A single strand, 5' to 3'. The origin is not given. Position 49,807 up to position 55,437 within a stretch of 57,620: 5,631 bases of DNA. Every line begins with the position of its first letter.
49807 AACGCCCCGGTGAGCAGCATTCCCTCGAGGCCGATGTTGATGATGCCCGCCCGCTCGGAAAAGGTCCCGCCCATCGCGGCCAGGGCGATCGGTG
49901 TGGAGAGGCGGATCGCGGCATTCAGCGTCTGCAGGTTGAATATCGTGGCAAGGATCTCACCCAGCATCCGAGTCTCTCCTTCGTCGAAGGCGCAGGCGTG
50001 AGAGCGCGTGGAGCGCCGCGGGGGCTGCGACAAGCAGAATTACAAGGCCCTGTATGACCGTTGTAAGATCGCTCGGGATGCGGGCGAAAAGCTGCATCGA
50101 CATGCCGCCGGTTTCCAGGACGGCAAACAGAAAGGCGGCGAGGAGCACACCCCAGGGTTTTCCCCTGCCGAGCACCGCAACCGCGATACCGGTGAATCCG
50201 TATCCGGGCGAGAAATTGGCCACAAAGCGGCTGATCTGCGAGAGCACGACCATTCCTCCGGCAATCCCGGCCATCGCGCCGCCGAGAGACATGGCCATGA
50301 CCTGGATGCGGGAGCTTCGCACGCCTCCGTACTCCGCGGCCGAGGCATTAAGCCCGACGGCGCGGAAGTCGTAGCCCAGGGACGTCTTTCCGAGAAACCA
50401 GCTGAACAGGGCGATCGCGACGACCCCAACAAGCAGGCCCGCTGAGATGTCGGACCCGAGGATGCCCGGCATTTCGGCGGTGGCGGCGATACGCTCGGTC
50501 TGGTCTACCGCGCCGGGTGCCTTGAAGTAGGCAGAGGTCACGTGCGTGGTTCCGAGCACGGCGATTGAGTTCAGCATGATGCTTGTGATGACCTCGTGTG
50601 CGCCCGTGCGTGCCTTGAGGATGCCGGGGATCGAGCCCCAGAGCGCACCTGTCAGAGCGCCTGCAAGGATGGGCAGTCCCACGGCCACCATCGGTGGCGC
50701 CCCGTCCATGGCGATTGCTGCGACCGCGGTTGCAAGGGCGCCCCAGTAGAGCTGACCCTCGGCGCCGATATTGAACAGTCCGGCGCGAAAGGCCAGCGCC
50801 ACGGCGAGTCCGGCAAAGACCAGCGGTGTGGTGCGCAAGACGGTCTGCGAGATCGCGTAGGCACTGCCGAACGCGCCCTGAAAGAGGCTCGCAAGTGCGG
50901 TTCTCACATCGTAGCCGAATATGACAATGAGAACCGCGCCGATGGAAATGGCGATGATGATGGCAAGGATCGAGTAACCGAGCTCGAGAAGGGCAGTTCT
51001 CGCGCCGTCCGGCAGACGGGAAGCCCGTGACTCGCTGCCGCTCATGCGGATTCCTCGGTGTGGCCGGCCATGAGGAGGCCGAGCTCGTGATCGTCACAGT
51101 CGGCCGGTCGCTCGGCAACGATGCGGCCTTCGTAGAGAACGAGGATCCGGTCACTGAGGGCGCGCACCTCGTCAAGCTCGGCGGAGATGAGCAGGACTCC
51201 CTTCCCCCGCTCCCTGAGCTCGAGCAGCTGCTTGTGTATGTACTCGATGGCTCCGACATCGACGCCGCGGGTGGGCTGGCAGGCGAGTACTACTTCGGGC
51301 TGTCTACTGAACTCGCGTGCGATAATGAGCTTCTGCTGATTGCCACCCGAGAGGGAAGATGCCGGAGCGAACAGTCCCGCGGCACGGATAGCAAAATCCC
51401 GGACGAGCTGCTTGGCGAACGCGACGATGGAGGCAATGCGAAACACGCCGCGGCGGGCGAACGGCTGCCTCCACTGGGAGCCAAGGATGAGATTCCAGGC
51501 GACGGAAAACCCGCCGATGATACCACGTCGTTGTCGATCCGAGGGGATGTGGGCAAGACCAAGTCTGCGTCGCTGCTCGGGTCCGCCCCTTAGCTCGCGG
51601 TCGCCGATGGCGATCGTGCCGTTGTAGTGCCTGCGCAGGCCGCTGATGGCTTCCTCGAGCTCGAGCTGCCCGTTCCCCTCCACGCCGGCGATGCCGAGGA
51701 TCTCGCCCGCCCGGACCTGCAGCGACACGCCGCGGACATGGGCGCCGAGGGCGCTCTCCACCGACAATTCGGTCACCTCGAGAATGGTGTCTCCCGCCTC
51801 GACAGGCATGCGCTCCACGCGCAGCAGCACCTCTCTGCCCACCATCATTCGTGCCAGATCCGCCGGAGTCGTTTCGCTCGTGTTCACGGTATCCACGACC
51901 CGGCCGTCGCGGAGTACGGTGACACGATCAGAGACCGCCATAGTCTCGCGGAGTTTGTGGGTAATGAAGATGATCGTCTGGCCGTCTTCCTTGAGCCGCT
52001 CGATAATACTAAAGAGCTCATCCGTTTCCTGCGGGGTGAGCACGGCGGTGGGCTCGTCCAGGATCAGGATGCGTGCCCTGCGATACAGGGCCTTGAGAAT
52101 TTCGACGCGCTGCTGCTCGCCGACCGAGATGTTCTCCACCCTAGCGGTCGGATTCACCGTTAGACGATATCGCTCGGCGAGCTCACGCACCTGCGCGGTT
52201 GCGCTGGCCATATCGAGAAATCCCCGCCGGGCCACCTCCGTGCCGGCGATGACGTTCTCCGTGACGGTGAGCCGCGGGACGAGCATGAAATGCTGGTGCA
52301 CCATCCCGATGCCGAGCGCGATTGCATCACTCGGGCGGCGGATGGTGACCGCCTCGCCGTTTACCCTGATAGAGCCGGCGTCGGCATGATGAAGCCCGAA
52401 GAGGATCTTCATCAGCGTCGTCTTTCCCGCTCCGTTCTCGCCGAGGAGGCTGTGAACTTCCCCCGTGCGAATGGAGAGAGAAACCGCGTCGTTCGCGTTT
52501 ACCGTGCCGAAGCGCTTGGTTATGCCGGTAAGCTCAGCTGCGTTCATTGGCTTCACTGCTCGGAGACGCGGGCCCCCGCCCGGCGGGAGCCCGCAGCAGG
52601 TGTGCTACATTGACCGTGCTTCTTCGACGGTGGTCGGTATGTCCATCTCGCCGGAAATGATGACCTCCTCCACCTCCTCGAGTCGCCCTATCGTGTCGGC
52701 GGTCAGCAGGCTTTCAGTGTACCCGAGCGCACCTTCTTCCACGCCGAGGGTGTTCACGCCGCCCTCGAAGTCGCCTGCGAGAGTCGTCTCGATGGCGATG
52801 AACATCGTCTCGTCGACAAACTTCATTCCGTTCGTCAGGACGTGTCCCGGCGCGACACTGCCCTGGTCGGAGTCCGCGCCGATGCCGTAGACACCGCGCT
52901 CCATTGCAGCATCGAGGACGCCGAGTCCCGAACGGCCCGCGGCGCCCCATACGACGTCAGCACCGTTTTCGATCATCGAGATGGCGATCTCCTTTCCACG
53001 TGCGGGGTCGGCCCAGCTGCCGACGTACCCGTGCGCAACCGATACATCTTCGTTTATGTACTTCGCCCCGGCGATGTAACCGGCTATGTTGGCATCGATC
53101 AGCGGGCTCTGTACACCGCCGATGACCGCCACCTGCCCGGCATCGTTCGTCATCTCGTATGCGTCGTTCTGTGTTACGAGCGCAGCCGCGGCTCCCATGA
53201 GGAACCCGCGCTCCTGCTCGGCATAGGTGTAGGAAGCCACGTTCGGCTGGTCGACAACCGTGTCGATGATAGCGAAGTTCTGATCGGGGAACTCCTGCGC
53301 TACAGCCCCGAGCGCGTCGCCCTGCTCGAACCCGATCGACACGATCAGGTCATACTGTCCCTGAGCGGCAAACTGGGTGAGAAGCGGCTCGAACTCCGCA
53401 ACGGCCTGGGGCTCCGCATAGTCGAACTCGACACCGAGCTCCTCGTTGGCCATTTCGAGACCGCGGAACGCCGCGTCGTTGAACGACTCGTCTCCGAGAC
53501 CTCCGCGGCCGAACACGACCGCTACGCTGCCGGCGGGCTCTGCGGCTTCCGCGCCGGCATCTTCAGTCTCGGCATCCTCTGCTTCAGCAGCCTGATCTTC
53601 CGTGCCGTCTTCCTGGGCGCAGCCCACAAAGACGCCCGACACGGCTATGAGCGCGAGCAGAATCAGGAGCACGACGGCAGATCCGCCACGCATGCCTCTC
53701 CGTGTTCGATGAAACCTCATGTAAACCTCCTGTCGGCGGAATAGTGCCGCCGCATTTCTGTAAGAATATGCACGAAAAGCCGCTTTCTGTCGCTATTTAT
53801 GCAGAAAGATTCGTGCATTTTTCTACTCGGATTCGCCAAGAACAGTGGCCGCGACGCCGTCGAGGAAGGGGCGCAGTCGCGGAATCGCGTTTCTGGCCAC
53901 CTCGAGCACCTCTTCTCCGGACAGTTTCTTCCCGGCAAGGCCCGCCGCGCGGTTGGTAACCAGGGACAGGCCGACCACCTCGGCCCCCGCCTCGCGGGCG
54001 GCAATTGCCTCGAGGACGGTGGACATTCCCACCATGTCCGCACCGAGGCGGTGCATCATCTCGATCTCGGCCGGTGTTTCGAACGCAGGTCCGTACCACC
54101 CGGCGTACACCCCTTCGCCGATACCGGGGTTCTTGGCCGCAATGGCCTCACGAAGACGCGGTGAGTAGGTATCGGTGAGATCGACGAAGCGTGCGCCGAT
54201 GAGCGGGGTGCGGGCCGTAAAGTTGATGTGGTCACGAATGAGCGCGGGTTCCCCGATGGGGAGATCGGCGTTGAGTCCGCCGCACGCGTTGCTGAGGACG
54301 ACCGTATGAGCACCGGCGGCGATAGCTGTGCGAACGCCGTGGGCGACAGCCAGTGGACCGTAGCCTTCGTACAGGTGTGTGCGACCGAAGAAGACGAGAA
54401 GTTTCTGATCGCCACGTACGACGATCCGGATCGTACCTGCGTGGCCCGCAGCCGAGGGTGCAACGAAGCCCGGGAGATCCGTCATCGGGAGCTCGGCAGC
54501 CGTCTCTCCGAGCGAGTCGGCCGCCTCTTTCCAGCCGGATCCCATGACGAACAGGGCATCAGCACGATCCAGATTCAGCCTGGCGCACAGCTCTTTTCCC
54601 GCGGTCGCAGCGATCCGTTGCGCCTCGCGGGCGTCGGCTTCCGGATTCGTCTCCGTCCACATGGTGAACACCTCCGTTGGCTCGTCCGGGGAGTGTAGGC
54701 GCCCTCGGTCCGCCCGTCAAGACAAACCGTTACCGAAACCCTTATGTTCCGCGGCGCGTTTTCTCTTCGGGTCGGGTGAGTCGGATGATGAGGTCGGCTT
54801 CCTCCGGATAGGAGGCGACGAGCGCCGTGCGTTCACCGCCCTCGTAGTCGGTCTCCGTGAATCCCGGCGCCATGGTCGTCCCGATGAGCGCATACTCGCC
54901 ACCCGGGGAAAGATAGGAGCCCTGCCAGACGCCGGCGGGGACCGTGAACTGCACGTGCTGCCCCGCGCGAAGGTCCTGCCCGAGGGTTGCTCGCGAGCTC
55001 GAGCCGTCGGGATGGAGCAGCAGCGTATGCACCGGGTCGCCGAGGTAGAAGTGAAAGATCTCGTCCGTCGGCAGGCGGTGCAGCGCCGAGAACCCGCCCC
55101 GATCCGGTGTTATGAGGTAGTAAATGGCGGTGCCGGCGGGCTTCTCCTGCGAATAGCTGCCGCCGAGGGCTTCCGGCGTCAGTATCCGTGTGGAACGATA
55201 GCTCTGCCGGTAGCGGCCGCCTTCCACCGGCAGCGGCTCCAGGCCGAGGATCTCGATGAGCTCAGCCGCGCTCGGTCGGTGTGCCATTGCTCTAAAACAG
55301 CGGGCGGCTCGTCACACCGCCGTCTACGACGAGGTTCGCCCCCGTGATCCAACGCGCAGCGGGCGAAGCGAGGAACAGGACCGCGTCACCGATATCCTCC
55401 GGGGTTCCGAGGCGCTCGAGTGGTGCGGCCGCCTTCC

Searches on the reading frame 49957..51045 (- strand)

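Call 8: search_protein_families(library=ncbifam, proteins=[window:49957-51045:-], max_evalue=0.00001)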
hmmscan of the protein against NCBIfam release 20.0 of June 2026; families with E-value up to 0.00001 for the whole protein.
window:49957-51045:- (362 aa): 7 families
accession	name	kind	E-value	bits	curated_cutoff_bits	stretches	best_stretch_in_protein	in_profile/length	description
NF047929.1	ABC_B6_perm_2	equivalog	1.8e-49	168.7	400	1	25-341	6-324/337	putative B6 ABC transporter permease subunit 2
NF047928.1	ABC_B6_perm_1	equivalog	6.1e-19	68.3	465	1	54-339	4-288/311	putative B6 ABC transporter permease subunit 1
NF011961.0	PRK15432.1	equivalog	2.3e-12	46.8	388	1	201-339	160-300/344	autoinducer 2 ABC transporter permease LsrC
NF008441.0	PRK11285.1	equivalog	1.3e-08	34.3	378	1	121-294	106-271/333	L-arabinose ABC transporter permease AraH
TIGR03409.1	urea_trans_UrtB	equivalog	1.5e-08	34.7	250.3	1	204-347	148-287/291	urea ABC transporter permease subunit UrtB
NF040906.3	GguB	equivalog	4.2e-07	29.5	450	1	204-338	228-364/375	multiple monosaccharide ABC transporter permease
NF007014.0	PRK09478.1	equivalog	4.6e-06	26.2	386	1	119-340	102-325/336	galactose/methyl galactoside ABC transporter permease MglC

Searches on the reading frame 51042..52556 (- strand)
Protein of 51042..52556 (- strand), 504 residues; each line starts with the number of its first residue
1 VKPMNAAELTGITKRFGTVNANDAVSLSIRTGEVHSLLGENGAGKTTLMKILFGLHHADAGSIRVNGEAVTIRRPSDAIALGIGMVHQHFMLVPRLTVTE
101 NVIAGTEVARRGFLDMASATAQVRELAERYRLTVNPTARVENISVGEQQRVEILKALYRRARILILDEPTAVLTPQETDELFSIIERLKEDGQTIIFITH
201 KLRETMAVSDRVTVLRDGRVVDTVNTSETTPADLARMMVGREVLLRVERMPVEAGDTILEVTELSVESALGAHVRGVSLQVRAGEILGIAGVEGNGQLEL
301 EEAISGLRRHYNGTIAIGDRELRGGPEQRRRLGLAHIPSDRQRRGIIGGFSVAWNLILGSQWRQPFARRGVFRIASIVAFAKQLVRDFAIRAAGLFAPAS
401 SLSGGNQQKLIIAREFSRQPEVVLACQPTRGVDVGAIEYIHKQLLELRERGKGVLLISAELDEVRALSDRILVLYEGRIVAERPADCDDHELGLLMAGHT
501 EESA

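Call 8: search_protein_families(library=ncbifam, proteins=[window:51042-52556:-], max_evalue=0.00001)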
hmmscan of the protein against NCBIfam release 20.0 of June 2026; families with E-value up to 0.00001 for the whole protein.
window:51042-52556:- (504 aa): 188 families (the best 25 are shown)
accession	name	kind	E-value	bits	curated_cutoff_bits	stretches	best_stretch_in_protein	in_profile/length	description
NF047930.1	ABC_ATP_B6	equivalog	1.9e-139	465.6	670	1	7-496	3-508/510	putative B6 ABC transporter ATP-binding protein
NF010069.0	PRK13549.1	equivalog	9.3e-123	410.4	699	1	8-485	7-489/513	xylose ABC transporter ATP-binding protein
NF008442.0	PRK11288.1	equivalog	2.5e-115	385.6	689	1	6-486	7-484/504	L-arabinose ABC transporter ATP-binding protein AraG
NF040905.2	GguA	equivalog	1e-111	373.8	810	1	8-486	3-489/500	multiple monosaccharide ABC transporter ATP-binding protein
NF041861.1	YtfR_transport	equivalog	1.3e-110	370.2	850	1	9-482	4-475/492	galactofuranose ABC transporter, ATP-binding protein YtfR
TIGR02633.1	xylG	equivalog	8.9e-110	367.5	723.65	1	8-482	3-484/500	D-xylose ABC transporter ATP-binding protein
NF008030.0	PRK10762.1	equivalog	2.4e-108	363.1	745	1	8-491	6-485/501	ribose ABC transporter ATP-binding protein RbsA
NF007253.0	PRK09700.1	equivalog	2.3e-105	353.1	772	1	8-481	7-489/510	D-allose ABC transporter ATP-binding protein AlsA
NF008215.0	PRK10982.1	equivalog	6e-105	351.7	828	1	8-480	15-485/506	galactose/methyl galactoside ABC transporter ATP-binding protein MglA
NF011967.0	PRK15439.1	equivalog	2.1e-104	349.8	586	1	6-481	11-483/510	autoinducer 2 ABC transporter ATP-binding protein LsrA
TIGR04406.1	LPS_export_lptB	equivalog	2.1e-62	210.6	240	2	10-230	5-223/239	LPS export ABC transporter ATP-binding protein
TIGR03410.1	urea_trans_UrtE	equivalog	5.1e-62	209.3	285.8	2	10-237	4-227/230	urea ABC transporter ATP-binding subunit UrtE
TIGR01188.1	drrA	subfamily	9.8e-59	199.1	312.45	2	14-226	1-208/302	daunorubicin resistance ABC transporter, ATP-binding protein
TIGR02315.1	ABC_phnC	equivalog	5.5e-56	189.7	266.1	2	10-235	5-239/243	phosphonate ABC transporter ATP-binding protein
NF010060.0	PRK13537.1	equivalog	9.3e-53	179.1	521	2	6-241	15-240/314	nodulation factor ABC transporter ATP-binding protein NodI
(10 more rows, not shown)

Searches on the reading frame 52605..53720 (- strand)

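Call 8: search_protein_families(library=ncbifam, proteins=[window:52605-53720:-], max_evalue=0.00001)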
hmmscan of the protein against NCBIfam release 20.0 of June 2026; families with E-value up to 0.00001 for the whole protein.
window:52605-53720:- (371 aa): 1 family
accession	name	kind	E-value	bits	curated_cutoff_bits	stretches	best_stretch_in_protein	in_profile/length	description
NF047927.1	ABC_BMP_B6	equivalog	3.7e-19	69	400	1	77-367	15-305/314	putative B6 ABC transporter substrate-binding protein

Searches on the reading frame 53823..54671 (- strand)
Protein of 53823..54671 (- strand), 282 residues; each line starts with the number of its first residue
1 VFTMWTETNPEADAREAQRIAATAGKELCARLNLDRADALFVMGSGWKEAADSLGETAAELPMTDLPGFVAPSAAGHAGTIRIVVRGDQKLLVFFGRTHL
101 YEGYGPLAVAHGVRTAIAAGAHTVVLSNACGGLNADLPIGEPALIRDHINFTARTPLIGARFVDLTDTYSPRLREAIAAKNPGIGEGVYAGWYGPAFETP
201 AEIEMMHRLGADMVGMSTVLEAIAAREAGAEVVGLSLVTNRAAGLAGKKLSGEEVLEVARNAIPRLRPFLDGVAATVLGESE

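Call 44: search_protein_families(library=pfam, proteins=[window:53823-54671:-], max_evalue=0.001)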
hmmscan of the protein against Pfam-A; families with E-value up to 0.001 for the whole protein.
window:53823-54671:- (282 aa): 1 family
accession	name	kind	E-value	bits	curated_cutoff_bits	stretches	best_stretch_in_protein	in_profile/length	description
PF01048.26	PNP_UDP_1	-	5.7e-38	131.1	25.1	1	51-271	12-229/233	Phosphorylase superfamily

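Call 58: search_protein_families(library=ncbifam, proteins=[window:53823-54671:-], max_evalue=1e-8)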
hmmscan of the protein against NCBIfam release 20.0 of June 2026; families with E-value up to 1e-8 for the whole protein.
window:53823-54671:- (282 aa): 8 families
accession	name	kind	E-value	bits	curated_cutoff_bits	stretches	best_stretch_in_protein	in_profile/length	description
TIGR01698.1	PUNP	equivalog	6.4e-84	281.2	302.6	1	41-273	4-243/245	purine-nucleoside phosphorylase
NF006054.0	PRK08202.1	equivalog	9.9e-82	274.5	218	1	22-274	9-271/274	purine-nucleoside phosphorylase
TIGR01697.1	PNPH-PUNA-XAPA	subfamily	5.3e-68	229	197.1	1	40-270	3-242/247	inosine/guanosine/xanthosine phosphorylase family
TIGR01700.1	PNPH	equivalog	2.7e-55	187.5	293.35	1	40-270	3-244/249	purine nucleoside phosphorylase I, inosine and guanosine-specific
TIGR01699.1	XAPA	equivalog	4.2e-37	128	370.9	1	41-261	4-234/248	xanthosine phosphorylase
TIGR01694.1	MTAP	equivalog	7.7e-22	77.8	274.85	1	118-270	73-234/240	S-methyl-5'-thioadenosine phosphorylase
NF006599.0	PRK09136.1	equivalog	1.4e-19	70.2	223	1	119-275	76-245/247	S-methyl-5'-thioinosine phosphorylase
NF005876.0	PRK07823.1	equivalog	1.2e-11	44.2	306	1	115-274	75-242/267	S-methyl-5'-thioadenosine phosphorylase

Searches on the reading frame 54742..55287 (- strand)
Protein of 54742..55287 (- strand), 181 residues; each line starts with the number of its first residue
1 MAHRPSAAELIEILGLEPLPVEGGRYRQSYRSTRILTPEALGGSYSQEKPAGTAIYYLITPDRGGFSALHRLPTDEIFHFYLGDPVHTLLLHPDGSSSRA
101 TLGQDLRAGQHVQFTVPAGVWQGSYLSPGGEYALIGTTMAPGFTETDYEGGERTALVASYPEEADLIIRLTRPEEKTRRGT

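Call 44: search_protein_families(library=pfam, proteins=[window:54742-55287:-], max_evalue=0.001)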
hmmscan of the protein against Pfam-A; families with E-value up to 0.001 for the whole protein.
window:54742-55287:- (181 aa): 1 family
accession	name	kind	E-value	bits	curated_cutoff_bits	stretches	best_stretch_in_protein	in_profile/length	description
PF06172.17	Cupin_5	-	2.8e-39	134.8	25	1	9-149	2-137/139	Cupin superfamily (DUF985)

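Call 58: search_protein_families(library=ncbifam, proteins=[window:54742-55287:-], max_evalue=1e-8)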
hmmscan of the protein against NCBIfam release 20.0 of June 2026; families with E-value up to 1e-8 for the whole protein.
window:54742-55287:- (181 aa): 0 families
